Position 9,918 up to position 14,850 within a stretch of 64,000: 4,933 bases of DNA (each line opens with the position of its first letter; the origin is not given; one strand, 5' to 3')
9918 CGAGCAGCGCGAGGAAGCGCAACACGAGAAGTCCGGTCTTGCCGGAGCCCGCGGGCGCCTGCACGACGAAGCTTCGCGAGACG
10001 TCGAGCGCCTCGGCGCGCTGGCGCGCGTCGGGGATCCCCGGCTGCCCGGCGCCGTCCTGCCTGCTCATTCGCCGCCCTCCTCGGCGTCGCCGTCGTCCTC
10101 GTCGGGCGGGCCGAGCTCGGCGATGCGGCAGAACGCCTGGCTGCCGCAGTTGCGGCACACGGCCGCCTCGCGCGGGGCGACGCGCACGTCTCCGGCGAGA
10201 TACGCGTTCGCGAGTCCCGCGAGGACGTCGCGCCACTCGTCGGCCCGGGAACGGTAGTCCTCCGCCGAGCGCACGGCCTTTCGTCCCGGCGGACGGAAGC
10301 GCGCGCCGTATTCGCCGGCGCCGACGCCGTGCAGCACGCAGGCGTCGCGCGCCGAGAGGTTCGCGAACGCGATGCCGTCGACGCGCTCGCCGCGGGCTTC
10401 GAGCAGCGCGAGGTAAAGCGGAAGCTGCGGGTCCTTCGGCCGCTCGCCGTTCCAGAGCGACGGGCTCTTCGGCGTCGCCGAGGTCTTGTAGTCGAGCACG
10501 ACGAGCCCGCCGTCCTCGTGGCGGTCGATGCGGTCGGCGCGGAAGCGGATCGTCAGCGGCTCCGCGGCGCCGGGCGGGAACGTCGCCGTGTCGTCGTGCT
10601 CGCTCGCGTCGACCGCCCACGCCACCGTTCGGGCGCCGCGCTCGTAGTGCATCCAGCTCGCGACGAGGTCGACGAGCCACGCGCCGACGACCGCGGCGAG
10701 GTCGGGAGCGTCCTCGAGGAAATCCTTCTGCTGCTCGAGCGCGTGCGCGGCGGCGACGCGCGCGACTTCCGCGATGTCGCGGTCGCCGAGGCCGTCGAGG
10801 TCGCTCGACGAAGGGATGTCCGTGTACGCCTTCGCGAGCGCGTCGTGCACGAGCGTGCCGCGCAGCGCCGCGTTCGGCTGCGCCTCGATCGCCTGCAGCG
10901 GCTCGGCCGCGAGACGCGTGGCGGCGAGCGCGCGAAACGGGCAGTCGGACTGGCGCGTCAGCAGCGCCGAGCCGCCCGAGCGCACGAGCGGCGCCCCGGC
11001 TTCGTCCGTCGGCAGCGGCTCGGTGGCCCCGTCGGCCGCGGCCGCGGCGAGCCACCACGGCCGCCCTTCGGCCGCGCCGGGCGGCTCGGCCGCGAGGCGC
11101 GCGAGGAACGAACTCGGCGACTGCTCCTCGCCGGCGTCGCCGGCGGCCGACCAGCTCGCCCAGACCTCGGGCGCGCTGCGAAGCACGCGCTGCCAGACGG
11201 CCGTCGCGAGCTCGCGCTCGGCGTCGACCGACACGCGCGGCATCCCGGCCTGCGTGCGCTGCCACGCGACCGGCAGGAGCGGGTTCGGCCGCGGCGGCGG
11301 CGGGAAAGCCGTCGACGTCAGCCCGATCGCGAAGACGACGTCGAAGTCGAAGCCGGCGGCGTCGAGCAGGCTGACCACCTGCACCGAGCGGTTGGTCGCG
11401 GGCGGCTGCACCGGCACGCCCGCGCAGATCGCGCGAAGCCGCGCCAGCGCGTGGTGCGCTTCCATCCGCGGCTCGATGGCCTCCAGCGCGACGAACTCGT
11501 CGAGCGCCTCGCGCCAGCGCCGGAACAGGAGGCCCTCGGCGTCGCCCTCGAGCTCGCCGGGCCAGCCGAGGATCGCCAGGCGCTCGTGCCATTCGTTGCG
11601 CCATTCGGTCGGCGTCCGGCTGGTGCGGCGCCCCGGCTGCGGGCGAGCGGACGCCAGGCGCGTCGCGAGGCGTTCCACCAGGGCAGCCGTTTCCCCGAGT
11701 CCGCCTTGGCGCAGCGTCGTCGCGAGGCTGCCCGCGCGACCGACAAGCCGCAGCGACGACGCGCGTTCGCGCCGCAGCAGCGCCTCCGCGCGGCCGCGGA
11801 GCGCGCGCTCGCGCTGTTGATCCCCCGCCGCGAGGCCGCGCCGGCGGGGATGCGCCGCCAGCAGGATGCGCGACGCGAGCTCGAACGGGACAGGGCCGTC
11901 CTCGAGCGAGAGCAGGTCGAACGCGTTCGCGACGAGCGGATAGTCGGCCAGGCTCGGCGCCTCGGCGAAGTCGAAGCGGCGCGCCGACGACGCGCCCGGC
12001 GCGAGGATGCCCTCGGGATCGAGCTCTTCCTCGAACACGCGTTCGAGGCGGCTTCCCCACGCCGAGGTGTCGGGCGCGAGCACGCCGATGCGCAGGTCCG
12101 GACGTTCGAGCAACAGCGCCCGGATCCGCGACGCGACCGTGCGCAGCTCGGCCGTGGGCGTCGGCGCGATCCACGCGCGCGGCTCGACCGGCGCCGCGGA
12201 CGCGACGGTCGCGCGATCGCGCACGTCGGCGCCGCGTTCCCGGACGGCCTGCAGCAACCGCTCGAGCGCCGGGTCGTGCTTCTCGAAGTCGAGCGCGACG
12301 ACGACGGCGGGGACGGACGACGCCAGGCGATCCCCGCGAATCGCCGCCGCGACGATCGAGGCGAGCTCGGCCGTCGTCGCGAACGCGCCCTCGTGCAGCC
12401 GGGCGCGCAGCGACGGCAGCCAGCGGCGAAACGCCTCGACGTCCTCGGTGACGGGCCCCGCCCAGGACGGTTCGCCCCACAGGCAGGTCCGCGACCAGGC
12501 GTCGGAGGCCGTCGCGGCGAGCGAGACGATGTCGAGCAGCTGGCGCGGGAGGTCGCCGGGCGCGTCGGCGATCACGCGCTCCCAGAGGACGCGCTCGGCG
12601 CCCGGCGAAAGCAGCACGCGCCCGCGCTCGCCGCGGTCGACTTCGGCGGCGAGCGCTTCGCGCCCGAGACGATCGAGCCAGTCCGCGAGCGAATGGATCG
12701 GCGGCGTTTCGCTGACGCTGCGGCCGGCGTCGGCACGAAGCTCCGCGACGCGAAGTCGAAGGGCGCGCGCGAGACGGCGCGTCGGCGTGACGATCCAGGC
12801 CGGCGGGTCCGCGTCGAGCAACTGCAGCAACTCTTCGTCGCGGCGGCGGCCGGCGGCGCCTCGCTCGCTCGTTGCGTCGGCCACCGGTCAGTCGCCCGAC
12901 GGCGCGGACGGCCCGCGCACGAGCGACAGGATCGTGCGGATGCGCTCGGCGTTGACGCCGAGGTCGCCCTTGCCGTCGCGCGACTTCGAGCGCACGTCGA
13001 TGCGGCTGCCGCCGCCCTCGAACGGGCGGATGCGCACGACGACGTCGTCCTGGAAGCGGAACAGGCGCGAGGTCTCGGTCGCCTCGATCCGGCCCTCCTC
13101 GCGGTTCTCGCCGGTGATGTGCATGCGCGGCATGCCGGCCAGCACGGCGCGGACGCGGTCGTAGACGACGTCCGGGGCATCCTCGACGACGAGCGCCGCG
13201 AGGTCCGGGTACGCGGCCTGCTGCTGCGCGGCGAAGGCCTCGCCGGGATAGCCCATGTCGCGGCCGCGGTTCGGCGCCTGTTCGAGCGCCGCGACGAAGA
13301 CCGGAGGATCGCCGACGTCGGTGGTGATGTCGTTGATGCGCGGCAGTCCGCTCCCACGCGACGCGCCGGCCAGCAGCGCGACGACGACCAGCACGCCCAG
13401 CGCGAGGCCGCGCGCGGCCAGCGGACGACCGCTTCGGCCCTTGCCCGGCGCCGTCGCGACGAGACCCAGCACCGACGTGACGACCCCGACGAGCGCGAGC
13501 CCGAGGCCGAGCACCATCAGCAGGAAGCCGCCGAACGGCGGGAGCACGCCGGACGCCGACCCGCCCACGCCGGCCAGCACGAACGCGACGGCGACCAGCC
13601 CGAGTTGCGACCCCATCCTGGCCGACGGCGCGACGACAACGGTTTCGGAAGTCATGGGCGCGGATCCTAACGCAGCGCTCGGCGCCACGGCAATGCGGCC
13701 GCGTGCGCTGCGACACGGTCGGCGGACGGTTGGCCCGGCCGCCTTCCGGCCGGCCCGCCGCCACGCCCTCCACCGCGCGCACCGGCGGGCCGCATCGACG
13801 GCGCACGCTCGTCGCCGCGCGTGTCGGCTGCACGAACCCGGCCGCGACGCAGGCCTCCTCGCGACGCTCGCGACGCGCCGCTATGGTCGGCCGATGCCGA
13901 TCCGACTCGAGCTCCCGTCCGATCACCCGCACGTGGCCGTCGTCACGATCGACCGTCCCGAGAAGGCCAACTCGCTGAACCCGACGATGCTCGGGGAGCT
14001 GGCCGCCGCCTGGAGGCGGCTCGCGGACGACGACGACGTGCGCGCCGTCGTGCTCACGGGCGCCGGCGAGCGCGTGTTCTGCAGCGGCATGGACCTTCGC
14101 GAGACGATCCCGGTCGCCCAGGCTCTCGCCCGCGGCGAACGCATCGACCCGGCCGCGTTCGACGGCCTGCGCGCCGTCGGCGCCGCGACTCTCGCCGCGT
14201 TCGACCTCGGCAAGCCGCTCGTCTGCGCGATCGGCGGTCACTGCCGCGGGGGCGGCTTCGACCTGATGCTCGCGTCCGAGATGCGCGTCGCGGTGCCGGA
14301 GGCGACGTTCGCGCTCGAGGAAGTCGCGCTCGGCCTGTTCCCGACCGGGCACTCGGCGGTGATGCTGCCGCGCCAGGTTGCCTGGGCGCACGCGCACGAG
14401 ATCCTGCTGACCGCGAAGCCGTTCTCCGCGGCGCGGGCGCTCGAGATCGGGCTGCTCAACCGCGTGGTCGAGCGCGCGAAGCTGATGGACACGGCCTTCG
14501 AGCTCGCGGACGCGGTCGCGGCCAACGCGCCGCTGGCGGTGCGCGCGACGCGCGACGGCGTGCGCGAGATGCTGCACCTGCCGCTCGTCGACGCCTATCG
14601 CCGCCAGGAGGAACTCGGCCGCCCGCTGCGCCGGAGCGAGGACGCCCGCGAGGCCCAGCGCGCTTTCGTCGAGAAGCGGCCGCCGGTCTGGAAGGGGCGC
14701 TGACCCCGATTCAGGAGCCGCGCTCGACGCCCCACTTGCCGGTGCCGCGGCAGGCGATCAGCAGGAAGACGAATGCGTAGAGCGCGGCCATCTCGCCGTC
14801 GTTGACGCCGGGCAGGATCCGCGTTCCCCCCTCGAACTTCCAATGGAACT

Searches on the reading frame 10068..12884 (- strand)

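Call 25: search_protein_families(library=ncbifam, proteins=[window:10068-12884:-], max_evalue=0.001)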
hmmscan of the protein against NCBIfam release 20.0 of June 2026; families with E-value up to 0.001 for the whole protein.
window:10068-12884:- (939 aa): 2 families
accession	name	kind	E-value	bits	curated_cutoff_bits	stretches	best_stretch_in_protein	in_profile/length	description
TIGR03623.1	TIGR03623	subfamily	9.7e-151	503.8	299.6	1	29-921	2-876/876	probable DNA repair protein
TIGR02786.1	addB_alphas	equivalog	2.1e-14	52.6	486.5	1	652-830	767-929/1024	double-strand break repair protein AddB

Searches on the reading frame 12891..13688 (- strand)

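Call 27: search_protein_families(library=ncbifam, proteins=[window:12891-13688:-], max_evalue=1e-20)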
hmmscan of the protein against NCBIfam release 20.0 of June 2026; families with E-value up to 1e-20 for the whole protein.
window:12891-13688:- (266 aa): 0 families

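Call 52: search_protein_families(library=pfam, proteins=[window:12891-13688:-], max_evalue=0.000001)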
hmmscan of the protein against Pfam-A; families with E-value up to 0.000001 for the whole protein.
window:12891-13688:- (266 aa): 1 family
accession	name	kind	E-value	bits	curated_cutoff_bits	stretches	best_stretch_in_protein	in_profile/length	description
PF07386.16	DUF1499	-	1.4e-24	87.2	22.6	1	120-255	1-112/114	Protein of unknown function (DUF1499)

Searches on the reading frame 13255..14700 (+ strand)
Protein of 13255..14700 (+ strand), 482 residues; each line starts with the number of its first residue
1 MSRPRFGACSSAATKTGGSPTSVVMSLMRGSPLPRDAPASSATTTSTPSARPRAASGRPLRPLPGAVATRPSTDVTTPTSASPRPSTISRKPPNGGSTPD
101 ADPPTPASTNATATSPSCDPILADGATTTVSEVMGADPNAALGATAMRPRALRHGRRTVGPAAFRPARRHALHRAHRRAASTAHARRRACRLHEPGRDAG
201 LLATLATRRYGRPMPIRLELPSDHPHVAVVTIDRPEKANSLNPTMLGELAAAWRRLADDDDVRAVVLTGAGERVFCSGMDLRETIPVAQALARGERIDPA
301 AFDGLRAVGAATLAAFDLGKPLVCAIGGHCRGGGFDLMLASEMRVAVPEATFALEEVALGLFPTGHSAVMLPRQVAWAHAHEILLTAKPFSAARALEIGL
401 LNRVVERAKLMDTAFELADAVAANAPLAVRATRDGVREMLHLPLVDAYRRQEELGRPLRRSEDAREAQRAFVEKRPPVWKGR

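Call 27: search_protein_families(library=ncbifam, proteins=[window:13255-14700:+], max_evalue=1e-20)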
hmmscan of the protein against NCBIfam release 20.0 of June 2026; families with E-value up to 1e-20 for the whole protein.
window:13255-14700:+ (482 aa): 60 families (the best 25 are shown)
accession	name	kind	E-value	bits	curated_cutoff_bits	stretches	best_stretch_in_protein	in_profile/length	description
NF051848.1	EnCoAHydtEchA19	equivalog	1e-69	235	400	1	225-482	8-258/258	enoyl-CoA hydratase EchA19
NF005864.0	PRK07799.1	equivalog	1e-63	215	316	1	225-481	16-265/266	crotonase/enoyl-CoA hydratase family protein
NF042430.2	EnCoAhydt_DpgD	equivalog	1.4e-60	205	400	1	224-482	4-258/258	enoyl-CoA-hydratase DpgD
NF006100.0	PRK08252.1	subfamily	6.6e-56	189.7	282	1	225-482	11-254/254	crotonase/enoyl-CoA hydratase family protein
NF005126.0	PRK06563.1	subfamily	5.4e-52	176.7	261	1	224-482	14-263/263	crotonase/enoyl-CoA hydratase family protein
NF004781.0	PRK06127.1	subfamily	4.3e-49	167.6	291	1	225-482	19-269/269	enoyl-CoA hydratase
NF005802.0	PRK07657.1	equivalog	1.2e-47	162.6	363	1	223-481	10-259/260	enoyl-CoA hydratase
NF005073.0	PRK06495.1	subfamily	4.3e-47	160.6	296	1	226-482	13-257/257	enoyl-CoA hydratase/isomerase family protein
NF002936.2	PRK03580.1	equivalog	2.7e-46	158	500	1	227-482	13-261/261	crotonobetainyl-CoA hydratase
NF006109.0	PRK08260.1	subfamily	7.1e-46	156.8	320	1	226-481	13-277/296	enoyl-CoA hydratase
NF004794.0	PRK06142.1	equivalog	7.5e-45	153.7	308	1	225-481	14-272/273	crotonase/enoyl-CoA hydratase family protein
NF004475.0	PRK05809.1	subfamily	1.5e-44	152.5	394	1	225-480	12-258/260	short-chain-enoyl-CoA hydratase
NF006699.0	PRK09245.1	subfamily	2.4e-43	148.3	354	1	224-481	10-265/266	crotonase/enoyl-CoA hydratase family protein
NF004634.0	PRK05980.1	equivalog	1.8e-42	145.5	375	1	226-480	12-261/263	crotonase/enoyl-CoA hydratase family protein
NF004857.0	PRK06210.1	equivalog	3.6e-42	144.7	341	1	224-480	16-273/275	enoyl-CoA hydratase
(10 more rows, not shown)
